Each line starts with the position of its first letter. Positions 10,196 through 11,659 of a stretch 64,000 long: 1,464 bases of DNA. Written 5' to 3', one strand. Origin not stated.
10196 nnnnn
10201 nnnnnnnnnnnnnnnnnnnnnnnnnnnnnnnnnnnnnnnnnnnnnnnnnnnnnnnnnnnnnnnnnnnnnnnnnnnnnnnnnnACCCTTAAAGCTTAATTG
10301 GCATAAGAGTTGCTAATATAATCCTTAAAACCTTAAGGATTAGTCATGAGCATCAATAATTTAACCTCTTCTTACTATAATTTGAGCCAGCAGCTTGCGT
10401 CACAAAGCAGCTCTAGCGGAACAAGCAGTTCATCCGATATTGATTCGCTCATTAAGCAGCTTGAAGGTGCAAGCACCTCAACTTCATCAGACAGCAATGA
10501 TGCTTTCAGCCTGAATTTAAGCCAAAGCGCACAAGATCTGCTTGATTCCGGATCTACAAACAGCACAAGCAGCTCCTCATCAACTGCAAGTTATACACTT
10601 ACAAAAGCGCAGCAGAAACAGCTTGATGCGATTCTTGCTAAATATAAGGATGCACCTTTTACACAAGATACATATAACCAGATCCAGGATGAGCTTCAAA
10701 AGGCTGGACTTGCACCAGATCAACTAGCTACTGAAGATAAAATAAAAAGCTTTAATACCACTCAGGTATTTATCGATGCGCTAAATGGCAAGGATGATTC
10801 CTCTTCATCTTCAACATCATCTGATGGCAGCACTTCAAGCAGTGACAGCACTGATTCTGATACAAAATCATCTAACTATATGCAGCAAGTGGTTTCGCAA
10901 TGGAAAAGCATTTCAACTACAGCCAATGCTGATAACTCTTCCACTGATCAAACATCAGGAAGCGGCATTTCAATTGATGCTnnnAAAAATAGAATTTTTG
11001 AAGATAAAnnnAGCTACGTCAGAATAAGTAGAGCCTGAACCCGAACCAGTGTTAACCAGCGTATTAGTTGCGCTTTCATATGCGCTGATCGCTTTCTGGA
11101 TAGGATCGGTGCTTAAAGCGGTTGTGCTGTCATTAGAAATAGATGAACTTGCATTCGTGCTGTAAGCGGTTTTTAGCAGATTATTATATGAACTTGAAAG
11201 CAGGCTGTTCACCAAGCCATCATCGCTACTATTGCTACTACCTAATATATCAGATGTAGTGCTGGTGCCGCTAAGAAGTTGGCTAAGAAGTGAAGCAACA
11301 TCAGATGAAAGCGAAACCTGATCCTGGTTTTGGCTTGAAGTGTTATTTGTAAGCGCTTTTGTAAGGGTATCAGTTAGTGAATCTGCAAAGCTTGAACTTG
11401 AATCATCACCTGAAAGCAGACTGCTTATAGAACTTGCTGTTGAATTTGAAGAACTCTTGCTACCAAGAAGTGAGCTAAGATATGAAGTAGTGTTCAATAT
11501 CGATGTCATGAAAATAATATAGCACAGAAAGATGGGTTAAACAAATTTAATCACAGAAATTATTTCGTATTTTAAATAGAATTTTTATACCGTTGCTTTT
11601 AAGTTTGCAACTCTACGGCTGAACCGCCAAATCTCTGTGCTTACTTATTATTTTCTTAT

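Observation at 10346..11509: Convergent pair of paralogous hyper-Ser/Thr/Asp proteins with flagellin-like N-termini and no signal peptide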

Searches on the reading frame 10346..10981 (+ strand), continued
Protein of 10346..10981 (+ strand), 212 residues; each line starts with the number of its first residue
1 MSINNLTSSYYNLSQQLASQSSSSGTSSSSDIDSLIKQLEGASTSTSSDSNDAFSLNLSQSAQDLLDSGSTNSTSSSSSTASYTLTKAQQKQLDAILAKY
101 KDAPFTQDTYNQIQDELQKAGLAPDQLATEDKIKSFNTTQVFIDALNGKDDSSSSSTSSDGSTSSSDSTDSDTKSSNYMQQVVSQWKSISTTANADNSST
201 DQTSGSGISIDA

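Call 67: list_cluster_members(proteins=[window:10346-10981:+, window:11012-11509:-, window:22666-24195:+, window:12763-13797:+, P0004, P0153])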
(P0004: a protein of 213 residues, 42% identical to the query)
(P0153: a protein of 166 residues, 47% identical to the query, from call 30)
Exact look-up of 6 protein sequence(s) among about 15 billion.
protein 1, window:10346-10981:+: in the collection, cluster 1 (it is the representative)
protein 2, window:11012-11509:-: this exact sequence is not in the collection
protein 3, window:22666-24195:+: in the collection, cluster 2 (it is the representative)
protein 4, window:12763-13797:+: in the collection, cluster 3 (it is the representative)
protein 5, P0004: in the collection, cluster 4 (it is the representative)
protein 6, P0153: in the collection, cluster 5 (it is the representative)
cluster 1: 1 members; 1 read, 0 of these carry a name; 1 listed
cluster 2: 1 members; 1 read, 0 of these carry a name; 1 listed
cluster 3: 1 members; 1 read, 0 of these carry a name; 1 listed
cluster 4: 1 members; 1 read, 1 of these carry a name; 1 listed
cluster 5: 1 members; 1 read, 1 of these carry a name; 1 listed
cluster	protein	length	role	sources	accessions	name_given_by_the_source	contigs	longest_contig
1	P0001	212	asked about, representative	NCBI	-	-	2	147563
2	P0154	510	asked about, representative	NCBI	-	-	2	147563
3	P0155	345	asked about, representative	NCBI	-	-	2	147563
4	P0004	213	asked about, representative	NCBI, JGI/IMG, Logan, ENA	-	hypothetical protein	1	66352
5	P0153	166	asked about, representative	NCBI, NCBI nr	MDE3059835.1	MAG: hypothetical protein KGJ06_02360 [Pseudomonadota bacterium] | hypothetical protein [Pseudomonadota bacterium]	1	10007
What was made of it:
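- Tried and rejected: Cluster look-ups gave no organism name (call 67).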

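Call 71: search_protein_families(library=phrogs, proteins=[window:10346-10981:+, P0008, P0012, L006:2-508:-, L011:363-845:-], max_evalue=0.1)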
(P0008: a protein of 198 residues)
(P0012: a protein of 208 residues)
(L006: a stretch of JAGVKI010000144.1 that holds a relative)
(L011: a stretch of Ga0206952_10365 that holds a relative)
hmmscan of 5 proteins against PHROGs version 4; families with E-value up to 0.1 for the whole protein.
window:10346-10981:+ (212 aa): 0 families

P0008 (198 aa): 1 family
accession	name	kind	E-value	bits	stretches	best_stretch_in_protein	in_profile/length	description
phrog_6508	-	unknown function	0.05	14.9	0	38-129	4-84/126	-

P0012 (208 aa): 1 family
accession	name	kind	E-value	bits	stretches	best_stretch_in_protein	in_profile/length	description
phrog_25778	-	unknown function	0.024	15.5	1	86-116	6-36/63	-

L006:2-508:- (169 aa): 0 families

L011:363-845:- (161 aa): 0 families

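Call 72: search_protein_families(library=padloc, proteins=[window:10346-10981:+, P0008, P0012, L006:2-508:-, L011:363-845:-], max_evalue=0.1)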
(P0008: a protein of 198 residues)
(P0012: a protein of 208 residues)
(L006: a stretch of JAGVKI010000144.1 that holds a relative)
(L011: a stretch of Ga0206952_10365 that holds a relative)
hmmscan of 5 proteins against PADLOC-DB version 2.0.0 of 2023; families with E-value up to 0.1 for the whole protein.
window:10346-10981:+ (212 aa): 1 family
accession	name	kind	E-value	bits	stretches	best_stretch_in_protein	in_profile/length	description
PDLC00276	PtuA1|PtuA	-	0.0027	15.1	1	82-123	183-224/239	AAA ATPase domain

P0008 (198 aa): 0 families

P0012 (208 aa): 1 family
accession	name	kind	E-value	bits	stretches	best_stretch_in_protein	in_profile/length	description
PDLC00276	PtuA1|PtuA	-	0.016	12.6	1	89-123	190-224/239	AAA ATPase domain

L006:2-508:- (169 aa): 0 families

L011:363-845:- (161 aa): 0 families
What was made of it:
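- On Phage (PHROGs) or anti-phage defence (PADLOC) proteins: Only sub-threshold noise (calls 71, 72).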

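Call 76: fold_search(model_id=the predicted structure, library=viral)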
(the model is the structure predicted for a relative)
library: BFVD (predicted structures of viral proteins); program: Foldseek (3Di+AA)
matches with E <= 10: 17; with E <= 0.001: 0
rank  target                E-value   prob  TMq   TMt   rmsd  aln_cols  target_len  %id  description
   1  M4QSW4                3.3e+00  0.03  0.15  0.11  27.7       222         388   10  Uncharacterized protein [Loktanella phage pCB2051-A]
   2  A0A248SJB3            3.9e+00  0.02  0.12  0.09  29.2       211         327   15  (no name in the UniProt tables at hand)
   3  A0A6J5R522            4.4e+00  0.05  0.14  0.22  17.1       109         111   11  Winged helix-turn-helix DNA-binding [uncultured Caudovirales phage]
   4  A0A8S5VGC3            4.6e+00  0.05  0.22  0.09  20.0       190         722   13  Uncharacterized protein [Myoviridae sp. ctkfK18]
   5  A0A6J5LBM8            5.9e+00  0.05  0.23  0.25  23.7       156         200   20  Uncharacterized protein [uncultured Caudovirales phage]
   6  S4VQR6                5.9e+00  0.04  0.12  0.11  16.7        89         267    9  Uncharacterized protein [Pandoravirus dulcis]
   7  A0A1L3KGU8            7.0e+00  0.03  0.17  0.08  19.8       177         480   12  (no name in the UniProt tables at hand)
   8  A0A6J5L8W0            7.0e+00  0.02  0.12  0.09  22.8       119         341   18  Flagellar basal-body/hook protein, C-terminal domain containing protein [uncultured Caudovirales phage]
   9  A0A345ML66            7.4e+00  0.02  0.14  0.07  16.8       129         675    9  (no name in the UniProt tables at hand)
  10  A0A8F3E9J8            7.4e+00  0.02  0.10  0.12  19.9       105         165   17  (no name in the UniProt tables at hand)
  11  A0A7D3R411            7.4e+00  0.02  0.13  0.10  23.7       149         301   11  (no name in the UniProt tables at hand)
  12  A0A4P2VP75            8.8e+00  0.03  0.12  0.21  15.2        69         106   17  (no name in the UniProt tables at hand)
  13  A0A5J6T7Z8            8.8e+00  0.02  0.17  0.17  15.6       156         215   14  (no name in the UniProt tables at hand)
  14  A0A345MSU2            8.8e+00  0.01  0.09  0.11  20.2       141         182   18  (no name in the UniProt tables at hand)
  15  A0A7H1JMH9            9.4e+00  0.02  0.10  0.07  17.9        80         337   18  Coat protein [Yam asymptomatic virus 1]
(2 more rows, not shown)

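Call 79: find_related_loci(query=A5, collection=viral_contigs, flank=5000)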
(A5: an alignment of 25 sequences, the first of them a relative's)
Query A5 (212 aa) in viral_contigs; peptide patterns used: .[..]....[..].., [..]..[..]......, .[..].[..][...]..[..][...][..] (x = any residue, [..] = any of these).
106 stretches matched a pattern, but none encodes a relative of the query by tblastn (E <= 1e-3).
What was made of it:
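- On Phage (PHROGs) or anti-phage defence (PADLOC) proteins: No relative in IMG/VR contigs (call 79).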

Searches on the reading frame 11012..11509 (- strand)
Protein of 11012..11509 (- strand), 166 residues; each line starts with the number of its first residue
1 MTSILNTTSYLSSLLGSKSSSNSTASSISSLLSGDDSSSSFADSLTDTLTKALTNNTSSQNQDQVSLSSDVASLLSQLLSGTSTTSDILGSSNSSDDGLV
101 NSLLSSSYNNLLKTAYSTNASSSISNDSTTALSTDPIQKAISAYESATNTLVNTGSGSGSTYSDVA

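Call 4: search_protein_families(library=pfam, proteins=[window:11012-11509:-], max_evalue=10)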
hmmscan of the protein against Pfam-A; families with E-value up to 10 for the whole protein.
window:11012-11509:- (166 aa): 4 families
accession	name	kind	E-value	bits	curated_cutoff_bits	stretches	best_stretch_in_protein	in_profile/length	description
PF20205.3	DUF6567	-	0.028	14.8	27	1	50-129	23-96/123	Family of unknown function (DUF6567)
PF05794.18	Tcp11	-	0.49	9.8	27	1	10-138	282-399/436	T-complex protein 11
PF04614.17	Pex19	-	0.56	10.3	22.2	1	21-105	58-134/249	Pex19 protein family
PF01851.28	PC_rep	-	8.7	7.4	21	1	68-86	15-33/35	Proteasome/cyclosome repeat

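Call 5: search_protein_families(library=ncbifam, proteins=[window:11012-11509:-], max_evalue=10)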
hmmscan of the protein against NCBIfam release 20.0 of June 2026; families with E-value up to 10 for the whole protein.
window:11012-11509:- (166 aa): 1 family
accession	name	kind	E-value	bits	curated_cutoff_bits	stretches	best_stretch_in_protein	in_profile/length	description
NF041792.2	2_anti-phage_ZorA2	equivalog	1.6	7.2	700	1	18-153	372-504/550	type II Zorya anti-phage system protein ZorA2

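Call 9: find_homologous_proteins(query=window:11012-11509:-, max_evalue=0.01)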
Query window:11012-11509:-: 8000 candidates shared short words with the query, none scored E <= 0.01.
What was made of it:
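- P2 returned no hit in the word-indexed protein search and its exact sequence is absent from the 15-billion-protein collection (calls 9, 67).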

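Call 30: find_homologous_proteins(query=A3, max_evalue=0.01)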
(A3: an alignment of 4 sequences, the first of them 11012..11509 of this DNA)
Query A3 (4 sequences) (166 aa, profile of the alignment): 1 proteins with E <= 0.01 among 8000 candidates.
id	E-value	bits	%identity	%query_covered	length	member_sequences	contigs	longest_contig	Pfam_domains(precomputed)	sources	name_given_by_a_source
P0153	2.0e-42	163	47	9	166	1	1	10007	-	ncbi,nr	ncbi:MAG: hypothetical protein KGJ06_02360 [Pseudomonadota bacterium]|nr:hypothetical protein [Pseud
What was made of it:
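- Tried and rejected: Word-indexed homology searches for P2 and for a companion profile were swamped by low-complexity words and returned nothing, or only an input sequence (calls 9, 30).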

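Call 55: search_protein_families(library=pfam, alignment_id=A6, max_evalue=10)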
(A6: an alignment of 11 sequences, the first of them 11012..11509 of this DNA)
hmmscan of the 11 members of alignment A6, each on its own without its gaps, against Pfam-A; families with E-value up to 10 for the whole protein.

A. member 1, window:11012-11509:- (166 aa): 4 families
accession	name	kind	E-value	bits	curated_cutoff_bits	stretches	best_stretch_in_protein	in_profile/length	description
PF20205.3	DUF6567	-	0.028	14.8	27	1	50-129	23-96/123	Family of unknown function (DUF6567)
PF05794.18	Tcp11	-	0.49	9.8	27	1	10-138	282-399/436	T-complex protein 11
PF04614.17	Pex19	-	0.56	10.3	22.2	1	21-105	58-134/249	Pex19 protein family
PF01851.28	PC_rep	-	8.7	7.4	21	1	68-86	15-33/35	Proteasome/cyclosome repeat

B. families by the number of members that match (of 11 scanned): 13 families
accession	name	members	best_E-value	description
PF18119.6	RIG-I_C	1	0.022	RIG-I receptor C-terminal domain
PF20205.3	DUF6567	1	0.028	Family of unknown function (DUF6567)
PF15287.11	KRBA1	1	0.077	KRBA1 family repeat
PF10817.14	DUF2563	1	0.091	Protein of unknown function (DUF2563)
PF08784.17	RPA_C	1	0.095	Replication protein A C terminal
PF22694.1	CtpB_N-like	1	0.12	Activating protease CtpB N-terminal domain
PF20685.2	GCP5-Mod21_C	1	0.22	Gamma-Tubulin ring complex non-core subunit mod21, C-terminal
PF12698.13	ABC2_membrane_3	1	0.41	ABC-2 family transporter protein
PF05794.18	Tcp11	1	0.49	T-complex protein 11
PF04614.17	Pex19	1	0.56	Pex19 protein family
PF14048.11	MBD_C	1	0.73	C-terminal domain of methyl-CpG binding protein 2 and 3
PF23577.1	LysM_RLK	1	0.9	LysM domain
PF01851.28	PC_rep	1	8.7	Proteasome/cyclosome repeat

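Call 56: search_solved_structures(query=A6, max_evalue=10, show_alignments=2)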
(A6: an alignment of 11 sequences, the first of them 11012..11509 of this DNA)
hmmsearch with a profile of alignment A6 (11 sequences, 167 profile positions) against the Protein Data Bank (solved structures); distinct sequences matched with E-value up to 10: 8.
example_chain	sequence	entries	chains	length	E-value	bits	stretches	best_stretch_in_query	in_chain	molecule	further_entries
5zhy_A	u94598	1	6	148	0.028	17.9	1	90-158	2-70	Spike glycoprotein, Spike glycoprotein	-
5yl9_A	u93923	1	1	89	0.079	16.5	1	90-159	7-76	Spike glycoprotein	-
5zuv_A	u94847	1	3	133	0.091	16.3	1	90-159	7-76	Spike glycoprotein,Spike glycoprotein,inhibitor EK1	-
8gy7_R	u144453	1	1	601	2.8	11.4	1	92-147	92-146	Soluble cytochrome b562,Adrenocorticotropic hormone receptor,melanocortin-2 receptor,Adren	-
6u7h_A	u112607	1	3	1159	3.7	11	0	90-159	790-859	spike glycoprotein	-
7cyc_A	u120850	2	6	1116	4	10.9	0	90-159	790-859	Spike glycoprotein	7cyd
9ofo_A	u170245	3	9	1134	4.1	10.9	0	90-159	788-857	Surface glycoprotein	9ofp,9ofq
8wde_A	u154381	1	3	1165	4.3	10.8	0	90-159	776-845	Spike glycoprotein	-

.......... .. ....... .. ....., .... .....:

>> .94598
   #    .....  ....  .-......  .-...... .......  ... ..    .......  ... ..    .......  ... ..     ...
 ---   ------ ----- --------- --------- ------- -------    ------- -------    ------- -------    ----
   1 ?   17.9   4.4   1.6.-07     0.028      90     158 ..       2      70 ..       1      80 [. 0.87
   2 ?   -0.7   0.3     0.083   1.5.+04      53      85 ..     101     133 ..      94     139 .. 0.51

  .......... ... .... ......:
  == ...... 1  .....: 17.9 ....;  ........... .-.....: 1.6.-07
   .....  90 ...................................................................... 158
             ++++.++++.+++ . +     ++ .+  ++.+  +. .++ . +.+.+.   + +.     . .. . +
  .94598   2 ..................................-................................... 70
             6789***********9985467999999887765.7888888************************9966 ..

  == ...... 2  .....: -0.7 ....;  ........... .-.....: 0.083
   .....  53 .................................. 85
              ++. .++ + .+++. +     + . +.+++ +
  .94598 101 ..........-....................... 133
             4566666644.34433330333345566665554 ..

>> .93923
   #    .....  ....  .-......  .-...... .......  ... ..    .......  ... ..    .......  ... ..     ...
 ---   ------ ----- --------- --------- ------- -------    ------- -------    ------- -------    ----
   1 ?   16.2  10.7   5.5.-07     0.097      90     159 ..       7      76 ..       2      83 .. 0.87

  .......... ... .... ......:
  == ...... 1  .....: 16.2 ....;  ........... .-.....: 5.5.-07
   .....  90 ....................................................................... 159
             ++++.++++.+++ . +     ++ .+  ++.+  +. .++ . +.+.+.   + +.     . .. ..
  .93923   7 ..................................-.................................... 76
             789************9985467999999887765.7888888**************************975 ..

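Call 71: search_protein_families(library=phrogs, proteins=[window:11012-11509:-], max_evalue=0.1)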
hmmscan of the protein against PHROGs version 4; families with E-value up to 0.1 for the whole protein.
window:11012-11509:- (166 aa): 0 families

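Call 72: search_protein_families(library=padloc, proteins=[window:11012-11509:-], max_evalue=0.1)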
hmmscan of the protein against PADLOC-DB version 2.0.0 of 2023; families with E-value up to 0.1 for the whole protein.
window:11012-11509:- (166 aa): 2 families
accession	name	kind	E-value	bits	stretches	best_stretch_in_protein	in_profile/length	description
PDLC02259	AbiEi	-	0.027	12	1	25-71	129-174/191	AbiEi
PDLC00117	GajB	-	0.038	10.5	0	128-161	10-41/604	UrvD helicase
